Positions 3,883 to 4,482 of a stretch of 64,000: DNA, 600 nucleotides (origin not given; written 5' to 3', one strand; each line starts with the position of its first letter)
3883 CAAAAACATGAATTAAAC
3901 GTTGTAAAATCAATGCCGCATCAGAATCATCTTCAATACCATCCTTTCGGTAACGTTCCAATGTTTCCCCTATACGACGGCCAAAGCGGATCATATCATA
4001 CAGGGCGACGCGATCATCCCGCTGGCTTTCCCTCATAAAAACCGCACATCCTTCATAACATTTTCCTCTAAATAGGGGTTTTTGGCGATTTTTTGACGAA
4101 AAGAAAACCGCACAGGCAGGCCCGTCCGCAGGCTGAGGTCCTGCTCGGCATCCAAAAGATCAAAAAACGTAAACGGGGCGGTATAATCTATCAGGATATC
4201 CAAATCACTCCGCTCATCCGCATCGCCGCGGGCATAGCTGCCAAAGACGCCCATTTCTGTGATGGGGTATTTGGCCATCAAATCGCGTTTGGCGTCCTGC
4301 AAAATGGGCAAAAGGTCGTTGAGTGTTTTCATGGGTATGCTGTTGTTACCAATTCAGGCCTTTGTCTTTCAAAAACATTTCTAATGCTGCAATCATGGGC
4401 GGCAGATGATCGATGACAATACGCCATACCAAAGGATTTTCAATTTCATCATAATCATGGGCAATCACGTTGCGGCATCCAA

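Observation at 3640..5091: Two tandem MntA/HepT modules that share a near-identical 145-bp 5' segment but carry different C-termini and HepT partners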

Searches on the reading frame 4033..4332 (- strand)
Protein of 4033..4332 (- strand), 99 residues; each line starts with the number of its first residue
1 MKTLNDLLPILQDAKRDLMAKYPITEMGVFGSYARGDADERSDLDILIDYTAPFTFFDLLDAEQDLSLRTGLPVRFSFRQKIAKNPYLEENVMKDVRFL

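Call 4: search_protein_families(library=pfam, proteins=[window:4033-4332:-], max_evalue=0.01)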
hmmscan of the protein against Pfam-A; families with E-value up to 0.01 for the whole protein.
window:4033-4332:- (99 aa): 2 families
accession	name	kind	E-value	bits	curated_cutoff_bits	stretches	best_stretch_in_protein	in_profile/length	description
PF01909.29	NTP_transf_2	-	7.4e-14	52.3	21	1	15-98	5-92/93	Nucleotidyltransferase domain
PF18765.7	Polbeta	-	1e-08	35.6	26.9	1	23-95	12-83/93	Polymerase beta, Nucleotidyltransferase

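Call 11: find_encoding_contigs(protein=window:4033-4332:-, flank=6000, max_places=10)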
Protein window:4033-4332:- (99 aa): 21 contigs read that carry it; 10 places shown.
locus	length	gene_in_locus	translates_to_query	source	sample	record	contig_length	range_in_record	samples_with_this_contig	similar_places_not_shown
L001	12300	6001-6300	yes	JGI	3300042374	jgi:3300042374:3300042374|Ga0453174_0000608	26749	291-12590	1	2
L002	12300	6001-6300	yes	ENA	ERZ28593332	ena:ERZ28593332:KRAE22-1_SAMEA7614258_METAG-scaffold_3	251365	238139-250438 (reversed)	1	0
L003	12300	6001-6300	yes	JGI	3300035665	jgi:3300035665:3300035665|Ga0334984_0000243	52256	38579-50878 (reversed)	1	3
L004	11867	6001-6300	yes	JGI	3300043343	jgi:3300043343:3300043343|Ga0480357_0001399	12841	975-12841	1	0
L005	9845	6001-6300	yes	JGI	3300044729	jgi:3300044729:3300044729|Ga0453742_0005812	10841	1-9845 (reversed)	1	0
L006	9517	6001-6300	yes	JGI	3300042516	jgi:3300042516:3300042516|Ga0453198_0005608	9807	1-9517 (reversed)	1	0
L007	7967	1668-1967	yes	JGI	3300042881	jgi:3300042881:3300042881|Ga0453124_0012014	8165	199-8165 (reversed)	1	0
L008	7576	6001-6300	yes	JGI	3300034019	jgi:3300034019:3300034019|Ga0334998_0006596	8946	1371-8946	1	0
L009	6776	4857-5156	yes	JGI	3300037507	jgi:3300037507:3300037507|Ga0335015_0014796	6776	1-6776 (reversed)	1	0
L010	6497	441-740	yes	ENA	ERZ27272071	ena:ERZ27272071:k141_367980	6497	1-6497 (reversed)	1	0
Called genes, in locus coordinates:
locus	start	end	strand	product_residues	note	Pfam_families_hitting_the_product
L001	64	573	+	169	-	PF00466:Ribosomal_L10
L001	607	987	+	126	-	PF16320:Ribosomal_L12_N, PF00542:Ribosomal_L12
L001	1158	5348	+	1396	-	PF04563:RNA_pol_Rpb2_1, PF04561:RNA_pol_Rpb2_2, PF04565:RNA_pol_Rpb2_3, PF10385:RNA_pol_Rpb2_45, PF00562:RNA_pol_Rpb2_6, PF04560:RNA_pol_Rpb2_7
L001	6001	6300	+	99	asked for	PF01909:NTP_transf_2, PF18765:Polbeta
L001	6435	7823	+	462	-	PF00890:FAD_binding_2 (weak), PF01134:GIDA, PF01266:DAO (faint), PF07992:Pyr_redox_2, PF12831:FAD_oxidored, PF13738:Pyr_redox_3, PF00070:Pyr_redox, PF02852:Pyr_redox_dim, +3 more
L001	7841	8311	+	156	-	PF03449:GreA_GreB_N, PF01272:GreA_GreB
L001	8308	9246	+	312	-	PF05050:Methyltransf_21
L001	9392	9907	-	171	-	PF00571:CBS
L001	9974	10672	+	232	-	PF00106:adh_short, PF01370:Epimerase (weak), PF13561:adh_short_C2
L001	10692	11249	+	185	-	PF00255:GSHPx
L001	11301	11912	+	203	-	PF03602:Cons_hypoth95, PF05175:MTS, PF13847:Methyltransf_31, PF08241:Methyltransf_11 (weak), PF13649:Methyltransf_25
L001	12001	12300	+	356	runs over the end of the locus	PF13776:DUF4172, PF02661:Fic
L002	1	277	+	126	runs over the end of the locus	PF16320:Ribosomal_L12_N, PF00542:Ribosomal_L12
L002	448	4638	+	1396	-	PF04563:RNA_pol_Rpb2_1, PF04561:RNA_pol_Rpb2_2, PF04565:RNA_pol_Rpb2_3, PF10385:RNA_pol_Rpb2_45, PF00562:RNA_pol_Rpb2_6, PF04560:RNA_pol_Rpb2_7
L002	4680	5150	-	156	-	-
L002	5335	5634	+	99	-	PF01909:NTP_transf_2, PF18765:Polbeta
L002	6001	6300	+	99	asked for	PF01909:NTP_transf_2, PF18765:Polbeta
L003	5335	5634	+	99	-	PF01909:NTP_transf_2, PF18765:Polbeta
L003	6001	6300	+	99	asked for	PF01909:NTP_transf_2, PF18765:Polbeta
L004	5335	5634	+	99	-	PF01909:NTP_transf_2, PF18765:Polbeta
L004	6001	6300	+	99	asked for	PF01909:NTP_transf_2, PF18765:Polbeta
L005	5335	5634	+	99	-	PF01909:NTP_transf_2, PF18765:Polbeta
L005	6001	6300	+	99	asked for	PF01909:NTP_transf_2, PF18765:Polbeta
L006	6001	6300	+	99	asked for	PF01909:NTP_transf_2, PF18765:Polbeta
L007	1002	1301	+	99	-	PF01909:NTP_transf_2, PF18765:Polbeta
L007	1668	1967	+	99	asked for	PF01909:NTP_transf_2, PF18765:Polbeta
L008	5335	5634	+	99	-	PF01909:NTP_transf_2, PF18765:Polbeta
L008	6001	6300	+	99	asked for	PF01909:NTP_transf_2, PF18765:Polbeta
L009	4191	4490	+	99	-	PF01909:NTP_transf_2, PF18765:Polbeta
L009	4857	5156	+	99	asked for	PF01909:NTP_transf_2, PF18765:Polbeta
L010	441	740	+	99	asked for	PF01909:NTP_transf_2, PF18765:Polbeta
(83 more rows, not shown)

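Call 27: find_homologous_proteins(query=window:4033-4332:-, max_evalue=0.00001)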
Query window:4033-4332:- (99 aa): 18 proteins with E <= 0.00001 among 27 candidates.
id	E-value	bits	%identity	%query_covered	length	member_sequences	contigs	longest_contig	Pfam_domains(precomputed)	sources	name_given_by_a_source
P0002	1.5e-57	210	100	100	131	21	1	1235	PF18765.8,PF01909.30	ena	-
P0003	3.9e-47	176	87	93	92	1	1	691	PF18765.8,PF01909.30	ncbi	ncbi:MAG: nucleotidyltransferase family protein [Alphaproteobacteria bacterium]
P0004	1.7e-44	168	77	100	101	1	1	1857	PF18765.8,PF01909.30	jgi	jgi:predicted nucleotidyltransferase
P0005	7.5e-44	166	77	100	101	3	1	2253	PF18765.8,PF01909.30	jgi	jgi:predicted nucleotidyltransferase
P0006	6.0e-40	153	72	100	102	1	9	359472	PF18765.8,PF01909.30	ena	-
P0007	1.3e-25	107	76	74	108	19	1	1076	PF18765.8,PF01909.30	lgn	-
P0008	1.5e-25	107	76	74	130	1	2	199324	PF18765.8,PF01909.30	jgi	jgi:hypothetical protein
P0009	2.2e-25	107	76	74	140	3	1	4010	PF18765.8,PF01909.30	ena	-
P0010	2.2e-25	107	76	74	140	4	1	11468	PF18765.8,PF01909.30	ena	-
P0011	1.0e-21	95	53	100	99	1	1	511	PF18765.8,PF01909.30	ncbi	-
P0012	5.2e-19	86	51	93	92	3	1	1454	PF18765.8,PF01909.30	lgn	-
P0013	1.1e-15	76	42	100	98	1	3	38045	PF18765.8,PF01909.30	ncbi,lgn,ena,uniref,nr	ncbi:nucleotidyltransferase family protein [Methanocaldococcus sp.]|uniref:nucleotidyltransferase fa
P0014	2.1e-15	75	41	100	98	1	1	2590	PF18765.8,PF01909.30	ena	-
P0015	4.1e-15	74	41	100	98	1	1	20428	PF18765.8,PF01909.30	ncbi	-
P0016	4.1e-15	74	41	100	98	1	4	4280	PF18765.8,PF01909.30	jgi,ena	jgi:predicted nucleotidyltransferase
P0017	5.3e-15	73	42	100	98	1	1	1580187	PF18765.8,PF01909.30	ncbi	ncbi:nucleotidyltransferase family protein [Methanocaldococcus sp. 16A]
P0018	1.3e-14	72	41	100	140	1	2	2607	PF18765.8,PF01909.30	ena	-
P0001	9.6e-8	50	97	29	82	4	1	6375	PF01909.30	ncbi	ncbi:MAG: nucleotidyltransferase family protein [bacterium]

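Call 30: find_encoding_contigs(protein=P0006, flank=5000, max_places=4)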
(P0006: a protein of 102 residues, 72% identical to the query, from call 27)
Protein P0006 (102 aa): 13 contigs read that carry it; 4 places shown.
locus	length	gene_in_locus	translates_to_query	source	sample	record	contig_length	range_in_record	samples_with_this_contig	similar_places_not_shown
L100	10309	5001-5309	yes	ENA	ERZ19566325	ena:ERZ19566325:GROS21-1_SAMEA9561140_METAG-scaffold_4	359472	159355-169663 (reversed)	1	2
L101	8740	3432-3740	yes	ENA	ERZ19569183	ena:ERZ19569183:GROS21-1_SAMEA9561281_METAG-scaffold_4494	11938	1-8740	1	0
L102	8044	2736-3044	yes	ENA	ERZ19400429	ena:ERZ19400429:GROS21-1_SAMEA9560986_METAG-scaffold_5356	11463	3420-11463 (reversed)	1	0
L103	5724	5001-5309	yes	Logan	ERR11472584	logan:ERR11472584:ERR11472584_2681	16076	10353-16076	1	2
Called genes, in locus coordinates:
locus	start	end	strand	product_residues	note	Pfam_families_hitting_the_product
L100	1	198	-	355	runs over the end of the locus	PF01168:Ala_racemase_N, PF00842:Ala_racemase_C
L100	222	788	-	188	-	PF01222:ERG4_ERG24 (faint), PF04191:PEMT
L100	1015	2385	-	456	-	PF01435:Peptidase_M48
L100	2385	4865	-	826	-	PF00912:Transgly, PF17092:PCB_OB, PF00905:Transpeptidase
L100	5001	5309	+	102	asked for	PF01909:NTP_transf_2, PF18765:Polbeta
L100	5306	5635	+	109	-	PF01934:HepT-like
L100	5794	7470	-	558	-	PF02463:SMC_N (faint), PF00005:ABC_tran, PF13555:AAA_29 (faint), PF13304:AAA_21 (faint), PF12848:ABC_tran_Xtn (weak), PF00005:ABC_tran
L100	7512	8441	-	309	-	PF00698:Acyl_transf_1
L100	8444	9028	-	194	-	PF00258:Flavodoxin_1 (weak), PF12724:Flavodoxin_5, PF03358:FMN_red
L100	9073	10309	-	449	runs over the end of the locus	PF01225:Mur_ligase, PF08245:Mur_ligase_M, PF02875:Mur_ligase_C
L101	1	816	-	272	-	?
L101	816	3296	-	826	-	PF00912:Transgly, PF17092:PCB_OB, PF00905:Transpeptidase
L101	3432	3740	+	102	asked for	PF01909:NTP_transf_2, PF18765:Polbeta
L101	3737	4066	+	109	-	PF01934:HepT-like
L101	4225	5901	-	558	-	PF02463:SMC_N (faint), PF00005:ABC_tran, PF13555:AAA_29 (faint), PF13304:AAA_21 (faint), PF12848:ABC_tran_Xtn (weak), PF00005:ABC_tran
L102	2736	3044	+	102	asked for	PF01909:NTP_transf_2, PF18765:Polbeta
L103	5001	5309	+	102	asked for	PF01909:NTP_transf_2, PF18765:Polbeta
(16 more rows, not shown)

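Call 33: find_encoding_contigs(protein=P0005, flank=5000, max_places=4)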
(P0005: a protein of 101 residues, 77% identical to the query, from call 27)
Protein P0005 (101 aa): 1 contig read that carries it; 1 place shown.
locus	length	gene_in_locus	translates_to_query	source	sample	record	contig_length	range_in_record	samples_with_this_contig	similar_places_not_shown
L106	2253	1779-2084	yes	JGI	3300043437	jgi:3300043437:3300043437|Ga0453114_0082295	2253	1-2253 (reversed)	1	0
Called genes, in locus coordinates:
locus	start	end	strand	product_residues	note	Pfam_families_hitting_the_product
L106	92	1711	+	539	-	PF00133:tRNA-synt_1, PF09334:tRNA-synt_1g (weak), PF08264:Anticodon_1, PF10458:Val_tRNA-synt_C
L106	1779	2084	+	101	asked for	PF01909:NTP_transf_2, PF18765:Polbeta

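Call 34: find_encoding_contigs(protein=P0012, flank=5000, max_places=4)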
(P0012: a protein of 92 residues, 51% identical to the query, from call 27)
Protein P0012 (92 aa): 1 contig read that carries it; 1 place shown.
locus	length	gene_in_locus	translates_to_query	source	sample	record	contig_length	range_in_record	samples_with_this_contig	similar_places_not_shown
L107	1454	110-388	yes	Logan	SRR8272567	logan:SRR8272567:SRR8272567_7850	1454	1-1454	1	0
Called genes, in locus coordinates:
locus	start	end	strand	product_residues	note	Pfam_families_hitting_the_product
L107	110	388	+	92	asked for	PF01909:NTP_transf_2, PF18765:Polbeta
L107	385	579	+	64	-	-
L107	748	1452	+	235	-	?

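Call 55: search_protein_families(library=ncbifam, proteins=[window:4033-4332:-], max_evalue=0.001)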
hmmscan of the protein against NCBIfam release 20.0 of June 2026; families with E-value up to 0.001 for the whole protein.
window:4033-4332:- (99 aa): 1 family
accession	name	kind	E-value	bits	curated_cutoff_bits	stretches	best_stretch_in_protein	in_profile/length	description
NF047752.1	MntA_antitoxin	equivalog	2e-07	30.8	60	1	21-76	4-59/106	type VII toxin-antitoxin system MntA family adenylyltransferase antitoxin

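Call 58: find_encoding_contigs(protein=P0003, flank=3000, max_places=5)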
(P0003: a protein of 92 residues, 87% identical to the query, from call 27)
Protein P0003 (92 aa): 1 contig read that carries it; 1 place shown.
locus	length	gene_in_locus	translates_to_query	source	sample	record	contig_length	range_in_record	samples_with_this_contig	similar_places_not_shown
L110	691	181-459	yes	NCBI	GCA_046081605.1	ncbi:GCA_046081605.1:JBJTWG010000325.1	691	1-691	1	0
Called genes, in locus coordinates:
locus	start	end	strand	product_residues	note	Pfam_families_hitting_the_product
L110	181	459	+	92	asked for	PF01909:NTP_transf_2, PF18765:Polbeta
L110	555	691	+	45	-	PF03486:HI0933_like (weak), PF07992:Pyr_redox_2, PF00890:FAD_binding_2, PF01134:GIDA (weak), PF12831:FAD_oxidored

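Call 59: find_encoding_contigs(protein=P0011, flank=3000, max_places=5)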
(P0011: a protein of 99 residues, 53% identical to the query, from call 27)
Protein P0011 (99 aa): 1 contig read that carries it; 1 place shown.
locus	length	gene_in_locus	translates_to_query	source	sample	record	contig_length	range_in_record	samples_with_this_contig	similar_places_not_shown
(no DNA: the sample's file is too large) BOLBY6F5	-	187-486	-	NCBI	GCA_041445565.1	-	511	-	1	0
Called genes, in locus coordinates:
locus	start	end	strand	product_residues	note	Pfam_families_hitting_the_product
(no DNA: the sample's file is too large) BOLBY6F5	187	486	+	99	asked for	PF01909:NTP_transf_2, PF18765:Polbeta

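Call 71: predict_structure(alignment_id=A4)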
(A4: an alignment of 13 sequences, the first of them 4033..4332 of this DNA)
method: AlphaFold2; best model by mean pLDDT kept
length: 99 residues; sequences in the alignment: 13
mean_pLDDT: 94.3   pTM: 0.84
mean pLDDT of the five models: 94.3, 94.2, 94.1, 93.7, 93.3
residues with pLDDT >= 90: 84; 70-90: 15; 50-70: 0; < 50: 0
segments of 3 or more residues with pLDDT < 50: none
pLDDT, mean of each block of 10 residues (from residue 1): 94 97 96 93 96 92 97 95 90 91
secondary structure, 60 per line:
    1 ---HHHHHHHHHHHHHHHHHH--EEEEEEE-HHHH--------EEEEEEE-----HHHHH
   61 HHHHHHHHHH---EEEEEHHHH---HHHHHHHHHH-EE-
elements in order: H4-21 E24-30 H32-35 E44-50 H56-70 E74-78 H79-82 H86-95
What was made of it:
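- On Class I HEPN/MNT (HepT/MntA, type VII TA): AlphaFold2 pLDDT 94.3 (call 71).
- R ends inside beta2, two residues after DxD (call 71).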

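Call 73: fold_search(model_id=the predicted structure, library=pdb)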
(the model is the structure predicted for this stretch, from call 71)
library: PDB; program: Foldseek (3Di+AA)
matches with E <= 10: 1027; with E <= 0.001: 10
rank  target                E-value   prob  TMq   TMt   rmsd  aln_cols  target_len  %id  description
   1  1wot_MODEL_1_A        2.1e-05  1.00  0.79  0.79   2.0        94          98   30  Structure of putative minimal nucleotidyltransferase (released 2004-09-07)
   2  7bxo_E                2.2e-05  1.00  0.71  0.58   2.3        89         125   17  Crystal structure of the toxin-antitoxin with AMP-PNP (released 2020-09-30)
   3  8xeo_A                2.9e-05  1.00  0.67  0.67   2.7        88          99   24  Crystal structure of MNT antitoxin (released 2024-12-18)
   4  8xeo_B                4.6e-05  1.00  0.68  0.67   2.6        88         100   24  Crystal structure of MNT antitoxin (released 2024-12-18)
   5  7bxo_A                6.4e-05  1.00  0.71  0.58   2.3        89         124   17  Crystal structure of the toxin-antitoxin with AMP-PNP (released 2020-09-30)
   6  8xeh_E                2.6e-04  1.00  0.68  0.65   2.6        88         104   24  Crystal structure of HEPN-MNT complex (released 2024-12-18)
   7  2rff                  2.9e-04  1.00  0.56  0.51   3.7        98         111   23  Crystal structure of a putative nucleotidyltransferase (NP_343093.1) from Sulfolobus solfataricus at 1.40 A resolution (released 2007-10-16)
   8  6m6u_A                5.3e-04  1.00  0.69  0.57   2.3        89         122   13  Crystal structure the toxin-antitoxin MntA-HpeT mutant-D39ED41E (released 2020-09-30)
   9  7aer_A                6.9e-04  1.00  0.65  0.55   2.6        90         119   16  Rebuilt and re-refined PDB entry 5yep: tri-AMPylated Shewanella oneidensis HEPN toxin in complex with MNT antitoxin (released 2020-12-30)
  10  6m6u_F                8.4e-04  1.00  0.71  0.58   2.3        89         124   15  Crystal structure the toxin-antitoxin MntA-HpeT mutant-D39ED41E (released 2020-09-30)
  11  6m6w_F                1.0e-03  1.00  0.69  0.57   2.6        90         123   18  Crystal structure the toxin-antitoxin MntA-HpeT mutant-Y104A (released 2020-09-30)
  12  1no5_A                1.3e-03  1.00  0.66  0.65   3.7        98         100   22  Structure of HI0073 from Haemophilus influenzae, the nucleotide binding domain of the HI0073/HI0074 two protein nucleo (released 2004-03-16)
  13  6m6w_A                2.1e-03  1.00  0.66  0.57   2.3        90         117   17  Crystal structure the toxin-antitoxin MntA-HpeT mutant-Y104A (released 2020-09-30)
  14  6sxj                  3.2e-03  1.00  0.50  0.24   4.6        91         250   16  Crystal structure of spectinomycin adenyltransferase AAD(9) from Enterococcus faecialis (released 2020-04-15)
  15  7ae9_G                3.4e-03  1.00  0.68  0.48   3.0       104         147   19  Crystal structure of mono-AMPylated HEPN(R46E) toxin in complex with MNT antitoxin (released 2020-12-30)
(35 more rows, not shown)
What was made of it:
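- On Class I HEPN/MNT (HepT/MntA, type VII TA): Foldseek hits to 1WOT, 7BXO_E, 8XEO and 8XEH have probability 1.00 and TM 0.67-0.79 (call 73).
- The MntA1 model (pLDDT 94) matches solved MntA/MNT antitoxins (calls 71, 73).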
